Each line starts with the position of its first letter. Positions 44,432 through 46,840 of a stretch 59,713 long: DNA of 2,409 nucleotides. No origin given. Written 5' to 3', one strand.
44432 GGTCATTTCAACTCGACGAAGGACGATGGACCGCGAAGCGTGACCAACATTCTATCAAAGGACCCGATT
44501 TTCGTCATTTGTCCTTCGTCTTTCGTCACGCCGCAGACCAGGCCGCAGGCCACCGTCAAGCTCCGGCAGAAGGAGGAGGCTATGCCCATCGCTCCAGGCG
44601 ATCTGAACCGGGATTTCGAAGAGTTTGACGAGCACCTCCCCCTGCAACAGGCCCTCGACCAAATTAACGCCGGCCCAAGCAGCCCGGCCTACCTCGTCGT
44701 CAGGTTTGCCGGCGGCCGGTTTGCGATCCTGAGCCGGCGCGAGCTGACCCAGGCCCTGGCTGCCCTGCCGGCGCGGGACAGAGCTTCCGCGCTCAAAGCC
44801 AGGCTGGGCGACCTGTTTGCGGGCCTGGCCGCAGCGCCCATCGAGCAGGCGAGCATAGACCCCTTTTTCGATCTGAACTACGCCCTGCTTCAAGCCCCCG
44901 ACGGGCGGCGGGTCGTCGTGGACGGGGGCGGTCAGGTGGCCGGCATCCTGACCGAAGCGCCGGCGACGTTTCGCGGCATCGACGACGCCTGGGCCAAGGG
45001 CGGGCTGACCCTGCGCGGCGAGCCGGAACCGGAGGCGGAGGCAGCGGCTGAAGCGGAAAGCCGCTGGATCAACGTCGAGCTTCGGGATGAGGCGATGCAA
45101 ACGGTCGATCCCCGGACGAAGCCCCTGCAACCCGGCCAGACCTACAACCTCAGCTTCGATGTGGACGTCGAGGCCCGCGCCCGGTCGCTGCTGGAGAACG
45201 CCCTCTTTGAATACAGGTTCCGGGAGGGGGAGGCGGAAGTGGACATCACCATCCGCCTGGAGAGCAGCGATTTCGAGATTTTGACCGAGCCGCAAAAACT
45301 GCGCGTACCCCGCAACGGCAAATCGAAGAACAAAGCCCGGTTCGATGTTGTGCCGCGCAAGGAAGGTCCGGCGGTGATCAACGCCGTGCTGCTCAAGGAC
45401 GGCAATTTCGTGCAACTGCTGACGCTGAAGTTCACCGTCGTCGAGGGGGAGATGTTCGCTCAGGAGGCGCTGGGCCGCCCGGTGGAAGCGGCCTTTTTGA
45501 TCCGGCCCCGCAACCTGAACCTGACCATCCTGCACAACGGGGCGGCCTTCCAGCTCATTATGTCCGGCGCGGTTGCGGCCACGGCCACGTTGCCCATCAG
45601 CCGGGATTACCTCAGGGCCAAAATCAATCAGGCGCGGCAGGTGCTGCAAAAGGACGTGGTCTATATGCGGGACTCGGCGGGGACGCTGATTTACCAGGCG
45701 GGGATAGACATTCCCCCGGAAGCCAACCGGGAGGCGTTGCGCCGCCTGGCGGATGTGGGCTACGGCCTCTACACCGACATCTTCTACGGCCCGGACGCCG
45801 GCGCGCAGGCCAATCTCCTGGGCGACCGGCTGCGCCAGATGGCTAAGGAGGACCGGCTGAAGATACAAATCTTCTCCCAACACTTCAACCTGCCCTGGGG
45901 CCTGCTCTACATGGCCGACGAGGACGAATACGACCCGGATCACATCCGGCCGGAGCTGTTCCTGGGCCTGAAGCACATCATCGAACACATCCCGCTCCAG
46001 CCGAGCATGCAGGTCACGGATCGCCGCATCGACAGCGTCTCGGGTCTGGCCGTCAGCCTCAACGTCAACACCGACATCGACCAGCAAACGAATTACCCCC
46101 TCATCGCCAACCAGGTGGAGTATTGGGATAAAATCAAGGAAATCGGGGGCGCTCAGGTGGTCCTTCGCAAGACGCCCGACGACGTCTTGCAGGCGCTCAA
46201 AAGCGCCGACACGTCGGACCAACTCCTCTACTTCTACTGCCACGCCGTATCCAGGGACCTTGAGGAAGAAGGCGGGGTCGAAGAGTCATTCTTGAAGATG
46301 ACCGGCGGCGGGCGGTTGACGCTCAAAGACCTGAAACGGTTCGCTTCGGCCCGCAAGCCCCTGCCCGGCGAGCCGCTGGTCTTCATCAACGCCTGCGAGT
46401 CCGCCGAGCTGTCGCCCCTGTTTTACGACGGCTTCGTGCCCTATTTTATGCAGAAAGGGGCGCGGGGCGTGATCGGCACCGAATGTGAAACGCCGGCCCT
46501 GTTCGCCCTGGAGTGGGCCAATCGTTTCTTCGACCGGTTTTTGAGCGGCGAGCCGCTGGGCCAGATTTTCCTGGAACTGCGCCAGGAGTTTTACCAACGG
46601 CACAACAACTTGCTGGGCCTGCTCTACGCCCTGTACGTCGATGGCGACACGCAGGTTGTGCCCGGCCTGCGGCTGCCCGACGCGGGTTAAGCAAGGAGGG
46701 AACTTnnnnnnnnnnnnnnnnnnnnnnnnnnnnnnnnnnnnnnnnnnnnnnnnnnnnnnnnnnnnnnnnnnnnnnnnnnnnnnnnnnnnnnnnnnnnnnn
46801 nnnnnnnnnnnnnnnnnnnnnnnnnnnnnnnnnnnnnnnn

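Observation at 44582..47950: CHAT protease followed by a caspase(C14)-TIR fusion: candidate undescribed cell-death/defence module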

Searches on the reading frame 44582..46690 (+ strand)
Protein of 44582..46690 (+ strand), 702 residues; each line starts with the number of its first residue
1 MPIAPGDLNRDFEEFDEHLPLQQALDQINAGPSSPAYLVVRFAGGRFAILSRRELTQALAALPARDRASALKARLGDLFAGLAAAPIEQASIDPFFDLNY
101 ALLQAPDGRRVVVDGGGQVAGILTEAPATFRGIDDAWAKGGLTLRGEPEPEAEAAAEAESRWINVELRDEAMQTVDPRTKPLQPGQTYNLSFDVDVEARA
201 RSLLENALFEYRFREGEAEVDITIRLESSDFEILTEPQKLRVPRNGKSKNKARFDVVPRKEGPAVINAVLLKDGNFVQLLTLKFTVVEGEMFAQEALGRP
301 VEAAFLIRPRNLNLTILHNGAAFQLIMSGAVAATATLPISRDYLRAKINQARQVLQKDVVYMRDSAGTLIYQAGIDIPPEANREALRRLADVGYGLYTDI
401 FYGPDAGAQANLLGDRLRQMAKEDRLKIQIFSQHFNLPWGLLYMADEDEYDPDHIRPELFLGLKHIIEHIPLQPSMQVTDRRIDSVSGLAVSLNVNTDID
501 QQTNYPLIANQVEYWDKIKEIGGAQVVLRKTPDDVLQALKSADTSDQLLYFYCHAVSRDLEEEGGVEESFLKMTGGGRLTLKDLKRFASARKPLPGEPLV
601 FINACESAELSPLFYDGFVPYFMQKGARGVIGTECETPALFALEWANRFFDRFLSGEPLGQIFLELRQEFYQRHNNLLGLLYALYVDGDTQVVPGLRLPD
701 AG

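Call 7: search_protein_families(library=pfam, proteins=[window:44582-46690:+], max_evalue=1)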
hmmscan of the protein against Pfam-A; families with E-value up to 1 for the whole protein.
window:44582-46690:+ (702 aa): 2 families
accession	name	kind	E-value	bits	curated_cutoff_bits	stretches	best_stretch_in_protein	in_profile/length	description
PF12770.12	CHAT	-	2.6e-10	40.6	24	1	425-660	26-256/289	CHAT domain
PF24063.1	DUF7363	-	0.016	16.2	28.3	1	236-283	62-106/107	Domain of unknown function (DUF7363)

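Call 8: search_protein_families(library=padloc, proteins=[window:44582-46690:+], max_evalue=1)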
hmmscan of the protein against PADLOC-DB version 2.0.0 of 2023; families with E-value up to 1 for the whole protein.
window:44582-46690:+ (702 aa): 1 family
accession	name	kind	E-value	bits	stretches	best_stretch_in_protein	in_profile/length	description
PDLC03529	REase_II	-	0.02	12.1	1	323-363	95-137/389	Type II restriction enzyme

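Call 9: search_protein_families(library=ncbifam, proteins=[window:44582-46690:+], max_evalue=1)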
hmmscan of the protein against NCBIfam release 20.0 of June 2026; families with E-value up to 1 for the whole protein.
window:44582-46690:+ (702 aa): 0 families

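Call 11: find_homologous_proteins(query=window:44582-46690:+)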
Query window:44582-46690:+ (702 aa): 194 proteins with E <= 0.001 among 8000 candidates; the best 120 are listed.
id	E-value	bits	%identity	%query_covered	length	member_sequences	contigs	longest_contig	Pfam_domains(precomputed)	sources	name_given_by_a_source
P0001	0.0e+0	1578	100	100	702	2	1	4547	PF12770.13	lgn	-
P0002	2.9e-258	877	61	99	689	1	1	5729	PF12770.13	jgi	jgi:hypothetical protein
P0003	2.4e-257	874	60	99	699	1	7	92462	PF12770.13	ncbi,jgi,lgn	-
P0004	4.9e-256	870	59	99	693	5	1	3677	PF12770.13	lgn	-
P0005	3.5e-238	811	55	99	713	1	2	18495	PF12770.13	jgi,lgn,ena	-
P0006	2.3e-237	808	55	99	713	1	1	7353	PF12770.13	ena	-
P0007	1.3e-236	805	55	99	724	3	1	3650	PF12770.13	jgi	jgi:hypothetical protein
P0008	1.4e-236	805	55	99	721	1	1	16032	PF12770.13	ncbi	-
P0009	8.8e-236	803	56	99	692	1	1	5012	PF12770.13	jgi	jgi:hypothetical protein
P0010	1.4e-235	802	55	99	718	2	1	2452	PF12770.13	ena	-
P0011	1.2e-232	792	56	99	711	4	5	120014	PF12770.13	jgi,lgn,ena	-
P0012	2.0e-232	792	54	100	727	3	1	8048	PF12770.13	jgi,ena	-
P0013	2.6e-232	791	55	99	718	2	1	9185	PF12770.13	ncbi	-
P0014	4.2e-232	790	57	99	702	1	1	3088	PF12770.13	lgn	-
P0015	5.1e-232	790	56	99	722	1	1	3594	PF12770.13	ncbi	-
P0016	9.7e-232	789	55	99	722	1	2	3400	PF12770.13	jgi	jgi:hypothetical protein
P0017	1.3e-231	789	55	99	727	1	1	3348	PF12770.13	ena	-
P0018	1.7e-231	788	54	99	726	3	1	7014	PF12770.13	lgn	-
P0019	4.6e-231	787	55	99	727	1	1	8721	PF12770.13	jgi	-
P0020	1.2e-230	786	54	99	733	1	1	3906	PF12770.13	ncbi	-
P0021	1.5e-230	785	54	99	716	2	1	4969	PF12770.13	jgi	jgi:hypothetical protein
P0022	1.5e-230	785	56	94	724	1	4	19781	PF12770.13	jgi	-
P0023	5.2e-230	784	56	99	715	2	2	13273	PF12770.13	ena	-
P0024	1.0e-229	783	63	77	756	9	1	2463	PF12770.13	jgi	-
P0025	1.2e-229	782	55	99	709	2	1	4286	PF12770.13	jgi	jgi:hypothetical protein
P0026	1.4e-229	782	55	99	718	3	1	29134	PF12770.13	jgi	-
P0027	1.5e-229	782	55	99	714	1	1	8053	PF12770.13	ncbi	-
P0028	3.3e-229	781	55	99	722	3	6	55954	PF12770.13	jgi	jgi:hypothetical protein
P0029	3.7e-229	781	55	100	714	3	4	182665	PF12770.13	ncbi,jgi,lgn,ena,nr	ncbi:MAG TPA: CHAT domain-containing protein [Anaerolineae bacterium]|nr:CHAT domain-containing prot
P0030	1.1e-228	779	54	99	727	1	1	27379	PF12770.13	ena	-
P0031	3.0e-228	778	54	99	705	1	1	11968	PF12770.13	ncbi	-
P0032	6.2e-228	777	55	100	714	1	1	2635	PF12770.13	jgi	jgi:hypothetical protein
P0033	8.1e-228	776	57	96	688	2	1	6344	PF12770.13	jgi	jgi:hypothetical protein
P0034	1.4e-227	776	56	99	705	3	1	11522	PF12770.13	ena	-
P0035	1.4e-227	776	55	99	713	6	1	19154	PF12770.13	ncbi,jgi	-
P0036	2.5e-227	775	55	100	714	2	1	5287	PF12770.13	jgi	jgi:hypothetical protein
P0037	3.4e-227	774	54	99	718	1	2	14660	PF12770.13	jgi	jgi:hypothetical protein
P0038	4.5e-227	774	55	100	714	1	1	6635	PF12770.13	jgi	-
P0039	5.8e-227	774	55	99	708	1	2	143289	PF12770.13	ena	-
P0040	7.9e-227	773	54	99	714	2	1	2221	PF12770.13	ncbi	-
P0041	1.2e-226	772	54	99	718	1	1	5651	PF12770.13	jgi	jgi:hypothetical protein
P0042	2.0e-226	772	53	99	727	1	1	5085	PF12770.13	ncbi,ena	-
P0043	2.1e-226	772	55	99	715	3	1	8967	PF12770.13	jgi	-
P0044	1.0e-225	769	55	99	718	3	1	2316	PF12770.13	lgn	-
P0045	5.4e-225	767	54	99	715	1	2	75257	PF12770.13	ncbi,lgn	-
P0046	2.3e-224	765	54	99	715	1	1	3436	PF12770.13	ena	-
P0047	3.6e-224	764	55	99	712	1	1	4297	PF12770.13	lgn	-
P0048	7.0e-224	763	54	99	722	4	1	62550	PF12770.13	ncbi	-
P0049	1.1e-223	763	53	99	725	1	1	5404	PF12770.13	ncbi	-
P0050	2.6e-223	761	54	99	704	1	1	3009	PF12770.13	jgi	-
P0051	5.3e-222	757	53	99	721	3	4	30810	PF12770.13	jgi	jgi:hypothetical protein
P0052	5.3e-221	754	56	93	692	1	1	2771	PF12770.13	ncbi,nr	ncbi:MAG: CHAT domain-containing protein, partial [Anaerolineae bacterium]|nr:CHAT domain-containing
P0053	1.8e-220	752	54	99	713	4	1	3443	PF12770.13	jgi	-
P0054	4.1e-220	751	54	99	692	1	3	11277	PF12770.13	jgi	jgi:hypothetical protein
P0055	5.2e-220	751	52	99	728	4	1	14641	PF12770.13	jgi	-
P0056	9.1e-220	750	52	99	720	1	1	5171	PF12770.13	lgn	-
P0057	1.1e-219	750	64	77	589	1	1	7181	PF12770.13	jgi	-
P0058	1.2e-219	749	54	99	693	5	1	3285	PF12770.13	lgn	-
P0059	2.6e-219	748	62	79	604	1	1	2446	PF12770.13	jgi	jgi:hypothetical protein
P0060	9.6e-219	746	53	99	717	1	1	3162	PF12770.13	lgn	-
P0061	2.1e-218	745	54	99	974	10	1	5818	PF12770.13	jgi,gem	-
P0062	4.8e-218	744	64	77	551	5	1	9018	PF12770.13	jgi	-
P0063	2.3e-217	742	62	77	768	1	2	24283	PF12770.13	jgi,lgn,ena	-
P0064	4.4e-217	741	53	99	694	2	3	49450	PF12770.13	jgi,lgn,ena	-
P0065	6.5e-216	737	52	99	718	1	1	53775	PF12770.13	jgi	jgi:hypothetical protein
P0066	5.0e-215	734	51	99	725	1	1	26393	PF12770.13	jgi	jgi:hypothetical protein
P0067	5.3e-215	734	52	99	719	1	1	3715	PF12770.13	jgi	jgi:hypothetical protein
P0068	1.5e-214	732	53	99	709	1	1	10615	PF12770.13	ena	-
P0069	1.1e-212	726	53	99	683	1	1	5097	PF12770.13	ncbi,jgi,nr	ncbi:MAG: CHAT domain-containing protein [Chloroflexota bacterium]|nr:MAG: CHAT domain-containing pr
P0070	2.8e-211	722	51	99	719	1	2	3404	PF12770.13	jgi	jgi:CHAT domain-containing protein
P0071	5.2e-210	717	51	99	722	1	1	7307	PF12770.13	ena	-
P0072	8.5e-210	717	53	99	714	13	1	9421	PF12770.13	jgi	jgi:hypothetical protein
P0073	3.1e-209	715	52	99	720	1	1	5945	PF12770.13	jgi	-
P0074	2.4e-208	712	53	99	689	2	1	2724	PF12770.13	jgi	jgi:hypothetical protein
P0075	4.0e-208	711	49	99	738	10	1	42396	PF12770.13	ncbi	ncbi:hypothetical protein BH24GEM3_BH24GEM3_06320 [soil metagenome]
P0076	5.3e-208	711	52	99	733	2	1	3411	PF12770.13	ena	-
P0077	4.2e-207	708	52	94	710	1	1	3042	PF12770.13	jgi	jgi:hypothetical protein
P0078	4.5e-207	708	51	99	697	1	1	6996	PF12770.13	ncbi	-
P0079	2.5e-206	705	52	99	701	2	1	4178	PF12770.13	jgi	jgi:hypothetical protein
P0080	2.9e-206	705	51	99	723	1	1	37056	PF12770.13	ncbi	-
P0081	1.6e-205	703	53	98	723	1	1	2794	PF12770.13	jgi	jgi:hypothetical protein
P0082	1.4e-204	700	51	99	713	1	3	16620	PF12770.13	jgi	jgi:hypothetical protein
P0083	1.4e-204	700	49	99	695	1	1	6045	PF12770.13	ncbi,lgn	-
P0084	5.1e-204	698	52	94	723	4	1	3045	PF12770.13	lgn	-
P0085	1.4e-203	696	50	100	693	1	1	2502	PF24063.3,PF12770.13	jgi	jgi:hypothetical protein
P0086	8.7e-203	694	52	99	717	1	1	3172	PF12770.13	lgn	-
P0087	3.6e-202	692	51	99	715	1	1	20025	PF12770.13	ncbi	ncbi:MAG: hypothetical protein Kow0063_35010 [Anaerolineae bacterium]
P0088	1.1e-200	687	53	89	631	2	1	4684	PF12770.13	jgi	jgi:hypothetical protein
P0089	3.8e-198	678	50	99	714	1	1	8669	PF12770.13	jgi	jgi:hypothetical protein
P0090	3.3e-197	675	52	96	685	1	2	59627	PF12770.13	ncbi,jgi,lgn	jgi:hypothetical protein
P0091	2.0e-195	669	48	99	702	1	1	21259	PF12770.13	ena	-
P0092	2.1e-195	669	59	79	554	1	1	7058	PF12770.13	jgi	jgi:hypothetical protein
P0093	2.7e-195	669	50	94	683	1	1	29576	PF12770.13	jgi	jgi:hypothetical protein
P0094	9.2e-195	667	56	76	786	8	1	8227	PF12770.13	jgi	-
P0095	2.2e-194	666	56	76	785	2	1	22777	PF12770.13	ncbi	-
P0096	4.8e-194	665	56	78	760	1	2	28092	PF12770.13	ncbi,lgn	-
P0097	1.2e-192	660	50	94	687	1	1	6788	PF12770.13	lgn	-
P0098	1.8e-192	660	56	77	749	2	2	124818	PF12770.13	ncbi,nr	ncbi:MAG: CHAT domain-containing protein [Acidobacteria bacterium]|nr:CHAT domain-containing protein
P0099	8.9e-191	654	50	95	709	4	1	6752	PF12770.13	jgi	jgi:hypothetical protein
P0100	1.2e-190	654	50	96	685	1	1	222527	PF12770.13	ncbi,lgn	ncbi:MAG: CHAT domain-containing protein [Chloroflexota bacterium]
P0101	1.3e-190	653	50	99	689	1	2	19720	PF12770.13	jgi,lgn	jgi:hypothetical protein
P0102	2.4e-190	653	50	96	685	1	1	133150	PF12770.13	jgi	jgi:hypothetical protein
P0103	6.3e-190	651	50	93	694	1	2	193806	PF12770.13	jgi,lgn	-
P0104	4.8e-189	648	48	98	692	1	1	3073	PF12770.13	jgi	jgi:hypothetical protein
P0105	8.4e-189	647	48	99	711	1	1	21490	PF12770.13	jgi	jgi:hypothetical protein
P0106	2.1e-188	646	55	79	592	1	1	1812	PF12770.13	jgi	jgi:hypothetical protein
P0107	7.7e-188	644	49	96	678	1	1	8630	PF12770.13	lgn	-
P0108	8.1e-188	644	46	99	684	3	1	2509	PF12770.13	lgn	-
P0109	2.3e-187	643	48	98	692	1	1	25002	PF12770.13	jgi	jgi:hypothetical protein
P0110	7.7e-187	641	47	98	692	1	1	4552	PF12770.13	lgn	-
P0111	1.3e-185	637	56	77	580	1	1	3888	PF12770.13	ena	-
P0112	3.8e-185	635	46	99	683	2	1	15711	PF12770.13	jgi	jgi:CHAT domain-containing protein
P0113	1.4e-184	633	56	76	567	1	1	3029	PF12770.13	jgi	jgi:hypothetical protein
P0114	6.2e-184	631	48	96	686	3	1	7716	PF12770.13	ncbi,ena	-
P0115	7.1e-184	631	48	99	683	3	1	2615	PF12770.13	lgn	-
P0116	4.7e-183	628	46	94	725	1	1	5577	PF12770.13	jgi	jgi:hypothetical protein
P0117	6.6e-182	625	45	98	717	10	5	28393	PF12770.13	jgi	jgi:CHAT domain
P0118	6.9e-182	625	49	94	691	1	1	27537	PF12770.13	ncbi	-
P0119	8.1e-182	624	45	99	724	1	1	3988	PF12770.13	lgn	-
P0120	1.1e-181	624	46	99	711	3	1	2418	PF12770.13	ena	-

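Call 22: find_encoding_contigs(protein=P0011, flank=8000, max_places=2)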
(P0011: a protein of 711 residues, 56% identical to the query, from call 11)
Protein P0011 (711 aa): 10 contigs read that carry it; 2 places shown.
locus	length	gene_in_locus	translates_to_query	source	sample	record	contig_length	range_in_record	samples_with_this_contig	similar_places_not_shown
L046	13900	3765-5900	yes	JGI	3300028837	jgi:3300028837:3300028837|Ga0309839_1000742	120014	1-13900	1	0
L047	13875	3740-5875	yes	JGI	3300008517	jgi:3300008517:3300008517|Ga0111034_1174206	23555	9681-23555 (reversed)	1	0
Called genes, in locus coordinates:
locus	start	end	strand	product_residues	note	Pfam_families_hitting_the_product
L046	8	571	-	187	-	-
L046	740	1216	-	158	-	-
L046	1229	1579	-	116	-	PF03551:PadR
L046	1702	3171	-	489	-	PF01139:RtcB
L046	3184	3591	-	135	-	PF01951:Archease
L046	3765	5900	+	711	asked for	PF12770:CHAT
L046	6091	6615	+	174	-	-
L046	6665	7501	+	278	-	PF13676:TIR_2, PF20703:nSTAND1, PF13191:AAA_16 (weak)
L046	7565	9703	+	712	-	PF20703:nSTAND1, PF00400:WD40, PF23381:Beta-prop_IFT122_1st, PF24807:WD40_CDC20-Fz, PF24814:WD40_Prp19, PF25173:Beta-prop_WDR3_1st, PF23414:Beta-prop_EML_2, PF24796:WDR55, +24 more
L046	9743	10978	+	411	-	PF00656:Peptidase_C14, PF01582:TIR, PF13676:TIR_2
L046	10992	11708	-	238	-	PF07155:ECF-ribofla_trS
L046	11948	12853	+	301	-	PF13187:Fer4_9 (faint), PF13183:Fer4_8 (weak)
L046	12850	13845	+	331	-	PF12797:Fer4_2 (faint), PF13237:Fer4_10 (faint), PF17179:Fer4_22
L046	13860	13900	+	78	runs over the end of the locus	PF16277:DUF4926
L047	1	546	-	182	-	?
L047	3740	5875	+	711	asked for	PF12770:CHAT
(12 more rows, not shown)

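Call 23: find_encoding_contigs(protein=P0029, flank=8000, max_places=2)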
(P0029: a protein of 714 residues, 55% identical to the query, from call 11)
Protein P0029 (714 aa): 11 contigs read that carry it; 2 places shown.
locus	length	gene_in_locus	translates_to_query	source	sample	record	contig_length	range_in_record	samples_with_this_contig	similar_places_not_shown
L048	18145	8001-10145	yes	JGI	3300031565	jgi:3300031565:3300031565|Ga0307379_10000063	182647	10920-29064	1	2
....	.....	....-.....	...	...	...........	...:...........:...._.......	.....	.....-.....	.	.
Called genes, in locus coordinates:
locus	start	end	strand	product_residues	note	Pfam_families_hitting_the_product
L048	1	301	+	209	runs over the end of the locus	PF00072:Response_reg, PF00196:GerE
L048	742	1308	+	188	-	PF13247:Fer4_11, PF12838:Fer4_7 (weak), PF25160:LdpA_Fe-S-bd (weak), PF00037:Fer4, PF12837:Fer4_6 (weak), PF13237:Fer4_10 (weak), PF12838:Fer4_7 (weak), PF13187:Fer4_9 (weak), +6 more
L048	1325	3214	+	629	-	PF03063:Prismane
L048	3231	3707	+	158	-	PF01257:2Fe-2S_thioredx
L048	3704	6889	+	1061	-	PF01266:DAO (faint), PF01512:Complex1_51K, PF10589:NADH_4Fe-4S, PF14691:Fer4_20, PF00890:FAD_binding_2 (weak), PF07992:Pyr_redox_2, PF12831:FAD_oxidored, PF13450:NAD_binding_8, +4 more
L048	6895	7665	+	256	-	PF00111:Fer2 (weak), PF13510:Fer2_4, PF13237:Fer4_10 (weak), PF12838:Fer4_7, PF14697:Fer4_21, PF00037:Fer4, PF12837:Fer4_6 (weak), PF12838:Fer4_7 (weak), +2 more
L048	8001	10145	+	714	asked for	PF12770:CHAT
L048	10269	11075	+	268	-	PF12401:FhaA_N, PF16697:Yop-YscD_cpl, PF00498:FHA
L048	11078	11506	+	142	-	PF16697:Yop-YscD_cpl, PF00498:FHA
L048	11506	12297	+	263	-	PF00106:adh_short, PF08659:KR (weak), PF23441:SDR, PF13561:adh_short_C2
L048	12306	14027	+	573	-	-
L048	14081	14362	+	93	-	PF04255:DUF433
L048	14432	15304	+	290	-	PF01048:PNP_UDP_1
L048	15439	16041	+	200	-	PF01637:ATPase_2 (weak)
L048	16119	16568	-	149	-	PF01850:PIN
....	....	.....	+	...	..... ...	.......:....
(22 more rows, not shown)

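Call 24: find_encoding_contigs(protein=P0003, flank=8000, max_places=2)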
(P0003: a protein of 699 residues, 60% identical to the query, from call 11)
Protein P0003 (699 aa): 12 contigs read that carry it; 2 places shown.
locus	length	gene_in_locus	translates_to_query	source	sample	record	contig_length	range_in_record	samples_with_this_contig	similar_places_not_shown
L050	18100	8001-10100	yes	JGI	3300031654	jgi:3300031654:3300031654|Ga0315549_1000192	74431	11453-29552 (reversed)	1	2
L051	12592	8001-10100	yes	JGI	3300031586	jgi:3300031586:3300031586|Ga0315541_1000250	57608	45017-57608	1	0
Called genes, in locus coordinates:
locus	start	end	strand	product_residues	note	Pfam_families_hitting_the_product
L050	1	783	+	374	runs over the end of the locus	-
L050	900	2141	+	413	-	PF08240:ADH_N, PF16912:Glu_dehyd_C (faint), PF00107:ADH_zinc_N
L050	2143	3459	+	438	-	PF07690:MFS_1, PF13347:MFS_2, PF11700:ATG22, PF07690:MFS_1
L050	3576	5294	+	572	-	PF02776:TPP_enzyme_N, PF00205:TPP_enzyme_M, PF02775:TPP_enzyme_C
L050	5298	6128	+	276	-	PF00106:adh_short, PF08659:KR, PF13561:adh_short_C2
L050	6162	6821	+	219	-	PF00596:Aldolase_II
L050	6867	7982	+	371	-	PF04055:Radical_SAM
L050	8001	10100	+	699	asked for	PF12770:CHAT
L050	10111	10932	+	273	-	PF12401:FhaA_N, PF16697:Yop-YscD_cpl, PF00498:FHA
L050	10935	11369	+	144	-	PF16697:Yop-YscD_cpl, PF00498:FHA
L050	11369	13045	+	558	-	-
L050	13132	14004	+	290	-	PF01048:PNP_UDP_1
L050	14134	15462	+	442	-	PF13191:AAA_16 (weak), PF20703:nSTAND1 (faint), PF13401:AAA_22 (weak), PF14516:AAA_35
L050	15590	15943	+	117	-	PF21814:DUF6883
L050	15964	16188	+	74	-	PF16277:DUF4926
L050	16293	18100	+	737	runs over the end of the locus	PF13191:AAA_16 (weak), PF13401:AAA_22 (weak), PF13428:TPR_14 (faint), PF00515:TPR_1 (faint), PF07719:TPR_2 (faint), PF13174:TPR_6 (faint), PF13432:TPR_16, PF14559:TPR_19, +3 more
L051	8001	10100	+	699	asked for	PF12770:CHAT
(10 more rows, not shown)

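Call 28: find_related_loci(query=A1, collection=metagenome_contigs, flank=10000)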
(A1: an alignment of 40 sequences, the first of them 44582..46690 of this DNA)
Query A1 (702 aa) in metagenome_contigs; peptide patterns used: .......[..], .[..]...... (x = any residue, [..] = any of these).
233 stretches matched a pattern; 169 encode a relative of the query (tblastn E <= 1e-3); the best 80 are kept; 80 distinct loci.
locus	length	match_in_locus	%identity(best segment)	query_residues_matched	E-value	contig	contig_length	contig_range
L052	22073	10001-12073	60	1-696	0e+0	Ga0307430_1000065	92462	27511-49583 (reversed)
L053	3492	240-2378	56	1-698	0e+0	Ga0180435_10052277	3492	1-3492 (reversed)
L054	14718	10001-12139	55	1-698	0e+0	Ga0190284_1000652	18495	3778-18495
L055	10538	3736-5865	56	1-698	0e+0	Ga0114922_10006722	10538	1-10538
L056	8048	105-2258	54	1-701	0e+0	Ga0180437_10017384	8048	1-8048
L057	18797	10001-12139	54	1-698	0e+0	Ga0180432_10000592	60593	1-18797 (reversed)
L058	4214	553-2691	54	1-698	0e+0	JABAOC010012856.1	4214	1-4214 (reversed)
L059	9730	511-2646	55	1-698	0e+0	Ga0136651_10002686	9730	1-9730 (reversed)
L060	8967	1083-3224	55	1-698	0e+0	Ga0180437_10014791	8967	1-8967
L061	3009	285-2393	54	1-698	0e+0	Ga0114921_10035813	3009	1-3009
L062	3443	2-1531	65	185-698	0e+0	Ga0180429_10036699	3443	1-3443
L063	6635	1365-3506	55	1-702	0e+0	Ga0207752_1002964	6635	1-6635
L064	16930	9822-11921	55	1-698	0e+0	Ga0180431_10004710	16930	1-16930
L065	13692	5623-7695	53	1-692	0e+0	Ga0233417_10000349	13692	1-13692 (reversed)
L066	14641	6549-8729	52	1-698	0e+0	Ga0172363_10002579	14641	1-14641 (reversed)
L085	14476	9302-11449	40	1-696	3e-143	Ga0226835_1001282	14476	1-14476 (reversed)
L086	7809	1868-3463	46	161-696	2e-143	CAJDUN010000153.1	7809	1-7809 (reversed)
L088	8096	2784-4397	46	159-698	1e-142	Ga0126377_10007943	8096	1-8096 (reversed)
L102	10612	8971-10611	46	145-696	5e-136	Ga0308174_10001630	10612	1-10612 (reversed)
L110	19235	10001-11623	44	153-696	8e-134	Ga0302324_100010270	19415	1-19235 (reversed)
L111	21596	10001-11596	45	161-696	1e-133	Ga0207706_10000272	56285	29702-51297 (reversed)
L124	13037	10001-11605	43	159-696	2e-130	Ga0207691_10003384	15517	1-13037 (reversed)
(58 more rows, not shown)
